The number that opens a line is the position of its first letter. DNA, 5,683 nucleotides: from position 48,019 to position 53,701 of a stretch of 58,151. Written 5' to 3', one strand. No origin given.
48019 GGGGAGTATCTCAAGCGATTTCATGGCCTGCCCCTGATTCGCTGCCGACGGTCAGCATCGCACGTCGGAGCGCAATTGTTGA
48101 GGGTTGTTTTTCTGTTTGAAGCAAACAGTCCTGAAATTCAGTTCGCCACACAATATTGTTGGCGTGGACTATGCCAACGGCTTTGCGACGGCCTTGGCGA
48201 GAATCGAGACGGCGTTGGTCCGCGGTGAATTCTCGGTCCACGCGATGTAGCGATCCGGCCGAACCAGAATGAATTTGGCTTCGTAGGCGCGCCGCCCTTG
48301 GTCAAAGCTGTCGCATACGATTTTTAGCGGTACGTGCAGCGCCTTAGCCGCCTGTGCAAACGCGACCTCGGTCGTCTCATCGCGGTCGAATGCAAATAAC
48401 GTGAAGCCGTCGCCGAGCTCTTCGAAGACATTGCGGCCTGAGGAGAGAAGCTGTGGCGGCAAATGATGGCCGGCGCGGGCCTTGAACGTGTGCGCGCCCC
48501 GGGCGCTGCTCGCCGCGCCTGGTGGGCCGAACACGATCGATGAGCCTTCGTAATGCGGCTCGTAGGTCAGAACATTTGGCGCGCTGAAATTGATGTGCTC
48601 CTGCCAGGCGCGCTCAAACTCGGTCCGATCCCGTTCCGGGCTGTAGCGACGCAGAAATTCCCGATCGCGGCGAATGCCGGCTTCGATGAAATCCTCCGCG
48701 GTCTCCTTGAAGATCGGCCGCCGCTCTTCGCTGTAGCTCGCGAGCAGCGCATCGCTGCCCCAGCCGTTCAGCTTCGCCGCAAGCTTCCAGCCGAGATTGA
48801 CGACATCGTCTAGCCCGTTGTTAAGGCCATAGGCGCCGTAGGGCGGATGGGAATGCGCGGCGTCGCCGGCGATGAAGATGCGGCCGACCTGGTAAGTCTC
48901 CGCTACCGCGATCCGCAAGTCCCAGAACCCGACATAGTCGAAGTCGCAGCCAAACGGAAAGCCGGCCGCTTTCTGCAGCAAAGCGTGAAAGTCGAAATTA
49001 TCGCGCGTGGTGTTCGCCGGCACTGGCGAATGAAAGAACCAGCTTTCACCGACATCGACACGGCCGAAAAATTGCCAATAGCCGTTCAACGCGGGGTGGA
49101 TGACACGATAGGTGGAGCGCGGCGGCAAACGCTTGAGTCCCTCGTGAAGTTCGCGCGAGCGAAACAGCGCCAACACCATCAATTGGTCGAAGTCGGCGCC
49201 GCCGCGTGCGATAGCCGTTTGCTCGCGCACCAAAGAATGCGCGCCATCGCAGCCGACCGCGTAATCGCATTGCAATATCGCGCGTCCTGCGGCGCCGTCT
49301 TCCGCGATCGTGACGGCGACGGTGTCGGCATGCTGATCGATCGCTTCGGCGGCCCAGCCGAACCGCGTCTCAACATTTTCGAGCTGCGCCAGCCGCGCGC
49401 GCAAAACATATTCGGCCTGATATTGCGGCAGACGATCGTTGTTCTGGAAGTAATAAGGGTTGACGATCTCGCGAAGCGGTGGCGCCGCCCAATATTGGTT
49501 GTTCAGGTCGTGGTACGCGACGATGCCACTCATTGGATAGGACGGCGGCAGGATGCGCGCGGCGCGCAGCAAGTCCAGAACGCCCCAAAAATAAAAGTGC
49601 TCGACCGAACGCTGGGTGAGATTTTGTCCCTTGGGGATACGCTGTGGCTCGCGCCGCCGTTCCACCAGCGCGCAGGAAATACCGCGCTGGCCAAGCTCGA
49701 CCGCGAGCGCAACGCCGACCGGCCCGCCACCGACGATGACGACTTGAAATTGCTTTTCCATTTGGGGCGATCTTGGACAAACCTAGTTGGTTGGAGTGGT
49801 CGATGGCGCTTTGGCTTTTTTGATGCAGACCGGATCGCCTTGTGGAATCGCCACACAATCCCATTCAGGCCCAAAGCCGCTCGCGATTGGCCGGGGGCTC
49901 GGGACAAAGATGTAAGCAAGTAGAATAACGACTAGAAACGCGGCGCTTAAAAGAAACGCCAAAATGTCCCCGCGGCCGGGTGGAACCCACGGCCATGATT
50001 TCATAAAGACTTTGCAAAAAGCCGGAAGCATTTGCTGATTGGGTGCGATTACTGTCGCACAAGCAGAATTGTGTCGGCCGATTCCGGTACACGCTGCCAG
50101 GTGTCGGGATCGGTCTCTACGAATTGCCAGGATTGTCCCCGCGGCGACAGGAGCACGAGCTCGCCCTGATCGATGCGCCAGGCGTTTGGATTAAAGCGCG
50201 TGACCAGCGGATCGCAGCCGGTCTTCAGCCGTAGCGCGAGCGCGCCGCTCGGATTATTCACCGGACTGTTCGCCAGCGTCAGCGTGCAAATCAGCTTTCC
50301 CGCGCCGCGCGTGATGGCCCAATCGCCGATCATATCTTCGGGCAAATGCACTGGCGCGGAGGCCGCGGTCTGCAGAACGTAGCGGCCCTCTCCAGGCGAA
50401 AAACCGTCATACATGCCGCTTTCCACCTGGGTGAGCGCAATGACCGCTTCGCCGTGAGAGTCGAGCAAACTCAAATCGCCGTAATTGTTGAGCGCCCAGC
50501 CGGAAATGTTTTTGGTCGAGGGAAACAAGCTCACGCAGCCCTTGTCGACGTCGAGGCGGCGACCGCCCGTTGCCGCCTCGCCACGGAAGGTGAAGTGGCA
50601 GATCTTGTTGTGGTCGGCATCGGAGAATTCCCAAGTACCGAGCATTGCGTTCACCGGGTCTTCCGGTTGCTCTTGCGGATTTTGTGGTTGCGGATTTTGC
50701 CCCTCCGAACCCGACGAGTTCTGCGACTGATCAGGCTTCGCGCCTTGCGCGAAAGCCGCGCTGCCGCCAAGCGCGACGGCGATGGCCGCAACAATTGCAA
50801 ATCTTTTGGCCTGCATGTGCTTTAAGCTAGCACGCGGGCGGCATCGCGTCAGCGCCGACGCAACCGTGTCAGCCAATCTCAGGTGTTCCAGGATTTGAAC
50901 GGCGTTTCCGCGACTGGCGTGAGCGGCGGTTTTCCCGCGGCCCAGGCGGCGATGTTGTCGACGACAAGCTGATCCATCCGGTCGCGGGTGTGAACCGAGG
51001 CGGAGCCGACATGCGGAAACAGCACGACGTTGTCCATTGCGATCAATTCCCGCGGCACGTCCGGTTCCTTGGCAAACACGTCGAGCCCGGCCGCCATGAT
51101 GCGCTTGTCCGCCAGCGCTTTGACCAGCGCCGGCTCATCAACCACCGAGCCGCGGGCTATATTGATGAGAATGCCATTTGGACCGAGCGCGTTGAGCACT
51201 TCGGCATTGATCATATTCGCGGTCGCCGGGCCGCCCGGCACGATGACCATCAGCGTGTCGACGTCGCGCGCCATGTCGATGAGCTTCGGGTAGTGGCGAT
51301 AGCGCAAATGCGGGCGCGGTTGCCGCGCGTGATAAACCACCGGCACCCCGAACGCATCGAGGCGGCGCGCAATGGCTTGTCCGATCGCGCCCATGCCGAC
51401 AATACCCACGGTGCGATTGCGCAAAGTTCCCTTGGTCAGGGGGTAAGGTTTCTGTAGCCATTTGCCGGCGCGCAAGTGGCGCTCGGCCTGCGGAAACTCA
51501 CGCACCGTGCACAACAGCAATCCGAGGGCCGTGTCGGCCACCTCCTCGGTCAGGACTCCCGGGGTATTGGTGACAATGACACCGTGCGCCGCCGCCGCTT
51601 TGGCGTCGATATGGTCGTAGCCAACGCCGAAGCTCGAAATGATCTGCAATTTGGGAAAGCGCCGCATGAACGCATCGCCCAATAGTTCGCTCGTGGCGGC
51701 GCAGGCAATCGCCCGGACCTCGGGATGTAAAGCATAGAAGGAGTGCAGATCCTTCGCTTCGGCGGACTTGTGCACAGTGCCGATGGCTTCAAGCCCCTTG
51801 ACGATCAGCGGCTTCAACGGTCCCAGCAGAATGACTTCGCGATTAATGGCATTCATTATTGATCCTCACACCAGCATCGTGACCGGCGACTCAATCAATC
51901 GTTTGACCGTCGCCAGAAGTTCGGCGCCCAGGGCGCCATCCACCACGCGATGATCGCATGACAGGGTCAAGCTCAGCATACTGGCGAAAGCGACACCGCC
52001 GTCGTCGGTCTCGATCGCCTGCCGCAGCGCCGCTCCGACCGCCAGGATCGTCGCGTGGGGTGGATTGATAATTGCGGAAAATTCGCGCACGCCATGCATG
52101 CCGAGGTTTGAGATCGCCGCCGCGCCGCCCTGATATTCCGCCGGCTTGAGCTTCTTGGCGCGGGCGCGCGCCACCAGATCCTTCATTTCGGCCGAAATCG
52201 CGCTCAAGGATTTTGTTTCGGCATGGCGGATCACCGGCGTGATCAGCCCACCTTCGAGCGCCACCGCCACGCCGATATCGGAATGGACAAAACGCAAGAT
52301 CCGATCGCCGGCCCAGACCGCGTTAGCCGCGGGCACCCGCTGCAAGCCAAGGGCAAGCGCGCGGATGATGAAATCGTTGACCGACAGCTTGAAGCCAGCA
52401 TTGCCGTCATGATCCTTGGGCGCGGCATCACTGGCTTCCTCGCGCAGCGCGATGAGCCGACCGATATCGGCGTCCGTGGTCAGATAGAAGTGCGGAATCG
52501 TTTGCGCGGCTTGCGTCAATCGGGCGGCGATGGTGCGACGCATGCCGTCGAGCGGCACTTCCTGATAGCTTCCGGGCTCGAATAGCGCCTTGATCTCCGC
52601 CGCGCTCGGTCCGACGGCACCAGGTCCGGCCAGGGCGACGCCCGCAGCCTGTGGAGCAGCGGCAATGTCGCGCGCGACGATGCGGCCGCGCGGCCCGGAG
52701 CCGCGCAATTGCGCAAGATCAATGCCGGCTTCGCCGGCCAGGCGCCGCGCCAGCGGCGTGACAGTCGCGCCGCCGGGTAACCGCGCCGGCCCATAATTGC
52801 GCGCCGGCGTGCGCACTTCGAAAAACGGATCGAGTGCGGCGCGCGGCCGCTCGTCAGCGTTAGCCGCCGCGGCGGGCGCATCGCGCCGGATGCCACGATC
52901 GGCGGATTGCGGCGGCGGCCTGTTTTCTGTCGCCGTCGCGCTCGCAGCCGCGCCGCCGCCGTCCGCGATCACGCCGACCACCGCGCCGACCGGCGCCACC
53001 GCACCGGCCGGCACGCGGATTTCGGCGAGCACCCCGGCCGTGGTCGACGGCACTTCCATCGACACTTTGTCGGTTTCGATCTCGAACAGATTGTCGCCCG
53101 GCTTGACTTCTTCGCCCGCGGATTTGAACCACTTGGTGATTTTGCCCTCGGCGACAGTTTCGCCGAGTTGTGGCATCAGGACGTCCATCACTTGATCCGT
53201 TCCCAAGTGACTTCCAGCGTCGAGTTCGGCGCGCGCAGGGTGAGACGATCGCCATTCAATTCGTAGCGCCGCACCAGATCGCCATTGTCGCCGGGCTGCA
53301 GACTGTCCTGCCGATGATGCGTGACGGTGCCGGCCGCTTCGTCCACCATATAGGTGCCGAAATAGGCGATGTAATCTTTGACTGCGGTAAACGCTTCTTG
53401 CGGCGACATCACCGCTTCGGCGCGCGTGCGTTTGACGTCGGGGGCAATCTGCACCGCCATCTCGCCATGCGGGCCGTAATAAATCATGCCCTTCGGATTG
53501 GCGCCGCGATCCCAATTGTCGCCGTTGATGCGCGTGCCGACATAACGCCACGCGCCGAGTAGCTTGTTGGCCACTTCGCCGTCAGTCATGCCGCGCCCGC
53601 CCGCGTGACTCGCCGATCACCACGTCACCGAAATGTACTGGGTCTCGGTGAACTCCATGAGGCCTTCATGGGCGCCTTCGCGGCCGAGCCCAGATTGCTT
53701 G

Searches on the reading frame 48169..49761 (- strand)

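Call 21: search_protein_families(library=pfam, proteins=[window:48169-49761:-], max_evalue=0.00001)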
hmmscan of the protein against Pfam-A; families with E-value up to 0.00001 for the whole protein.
window:48169-49761:- (530 aa): 2 families
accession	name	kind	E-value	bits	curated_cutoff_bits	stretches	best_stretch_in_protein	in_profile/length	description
PF01494.25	FAD_binding_3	-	5.8e-60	203.8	22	1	5-354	2-345/349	FAD binding domain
PF21274.3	Rng_hyd_C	-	3.1e-07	31.1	27.5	1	430-522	4-97/107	Aromatic-ring hydroxylase, C-terminal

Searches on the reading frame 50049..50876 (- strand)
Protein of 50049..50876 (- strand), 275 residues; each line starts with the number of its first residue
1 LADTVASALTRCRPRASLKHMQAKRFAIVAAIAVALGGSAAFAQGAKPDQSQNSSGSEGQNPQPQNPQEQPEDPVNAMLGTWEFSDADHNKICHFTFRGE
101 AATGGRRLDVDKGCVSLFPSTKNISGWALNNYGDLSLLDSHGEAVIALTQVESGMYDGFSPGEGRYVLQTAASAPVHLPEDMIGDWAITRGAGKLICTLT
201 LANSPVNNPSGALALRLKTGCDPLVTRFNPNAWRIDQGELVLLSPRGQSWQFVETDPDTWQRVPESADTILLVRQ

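Call 86: search_protein_families(library=pfam, proteins=[window:50049-50876:-], max_evalue=0.00001)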
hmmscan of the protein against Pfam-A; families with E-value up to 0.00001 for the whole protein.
window:50049-50876:- (275 aa): 1 family
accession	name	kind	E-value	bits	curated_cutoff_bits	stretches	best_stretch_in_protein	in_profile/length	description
PF02974.19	Inh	-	8.3e-27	93.5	25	2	179-274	4-97/97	Protease inhibitor Inh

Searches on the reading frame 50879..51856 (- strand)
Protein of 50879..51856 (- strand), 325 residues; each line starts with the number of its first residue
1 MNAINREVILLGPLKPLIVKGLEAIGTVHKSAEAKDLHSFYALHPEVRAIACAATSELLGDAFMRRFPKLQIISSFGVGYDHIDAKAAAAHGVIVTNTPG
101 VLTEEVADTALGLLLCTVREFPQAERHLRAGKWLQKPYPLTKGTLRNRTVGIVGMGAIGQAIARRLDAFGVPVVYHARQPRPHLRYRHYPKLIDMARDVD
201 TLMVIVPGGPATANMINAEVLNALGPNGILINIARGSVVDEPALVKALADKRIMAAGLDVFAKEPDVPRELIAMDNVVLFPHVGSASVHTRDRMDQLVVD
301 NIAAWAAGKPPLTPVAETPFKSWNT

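Call 86: search_protein_families(library=pfam, proteins=[window:50879-51856:-], max_evalue=0.00001)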
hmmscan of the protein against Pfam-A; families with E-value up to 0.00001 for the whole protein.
window:50879-51856:- (325 aa): 3 families
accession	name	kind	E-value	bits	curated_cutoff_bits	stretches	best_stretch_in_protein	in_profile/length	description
PF02826.25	2-Hacid_dh_C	-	6.7e-50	169.4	25.1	1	111-284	1-178/178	D-isomer specific 2-hydroxyacid dehydrogenase, NAD binding domain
PF00389.36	2-Hacid_dh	-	2.8e-22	79.3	24.6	1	14-315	7-133/134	D-isomer specific 2-hydroxyacid dehydrogenase, catalytic domain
PF03446.21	NAD_binding_2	-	8e-06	26.4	21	0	149-255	1-114/161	NAD binding domain of 6-phosphogluconate dehydrogenase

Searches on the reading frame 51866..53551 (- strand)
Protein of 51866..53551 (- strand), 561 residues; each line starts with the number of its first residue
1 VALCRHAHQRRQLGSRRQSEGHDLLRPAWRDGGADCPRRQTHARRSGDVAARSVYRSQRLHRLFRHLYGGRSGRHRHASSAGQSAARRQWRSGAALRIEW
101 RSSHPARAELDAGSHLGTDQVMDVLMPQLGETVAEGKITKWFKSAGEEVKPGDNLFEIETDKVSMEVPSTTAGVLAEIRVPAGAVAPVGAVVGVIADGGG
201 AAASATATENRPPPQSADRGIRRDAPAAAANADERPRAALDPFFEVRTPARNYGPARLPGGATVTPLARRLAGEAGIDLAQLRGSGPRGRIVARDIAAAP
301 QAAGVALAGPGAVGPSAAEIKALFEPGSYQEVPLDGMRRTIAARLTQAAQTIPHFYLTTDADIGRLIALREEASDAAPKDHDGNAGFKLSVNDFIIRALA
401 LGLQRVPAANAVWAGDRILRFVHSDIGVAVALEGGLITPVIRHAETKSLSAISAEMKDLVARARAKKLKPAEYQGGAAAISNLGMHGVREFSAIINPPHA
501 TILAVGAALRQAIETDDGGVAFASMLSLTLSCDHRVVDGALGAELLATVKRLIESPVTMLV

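Call 21: search_protein_families(library=pfam, proteins=[window:51866-53551:-], max_evalue=0.00001)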
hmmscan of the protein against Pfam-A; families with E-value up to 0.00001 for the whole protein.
window:51866-53551:- (561 aa): 3 families
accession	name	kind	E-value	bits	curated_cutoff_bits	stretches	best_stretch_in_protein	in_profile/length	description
PF00198.28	2-oxoacid_dh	-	4.1e-76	255.9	23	1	328-560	3-231/232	2-oxoacid dehydrogenases acyltransferase (catalytic domain)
PF00364.28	Biotin_lipoyl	-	2.2e-18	66.3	22.1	1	124-195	3-73/73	Biotin-requiring enzyme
PF02817.22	E3_binding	-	2.1e-13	50.7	23.7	1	264-296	3-35/36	e3 binding domain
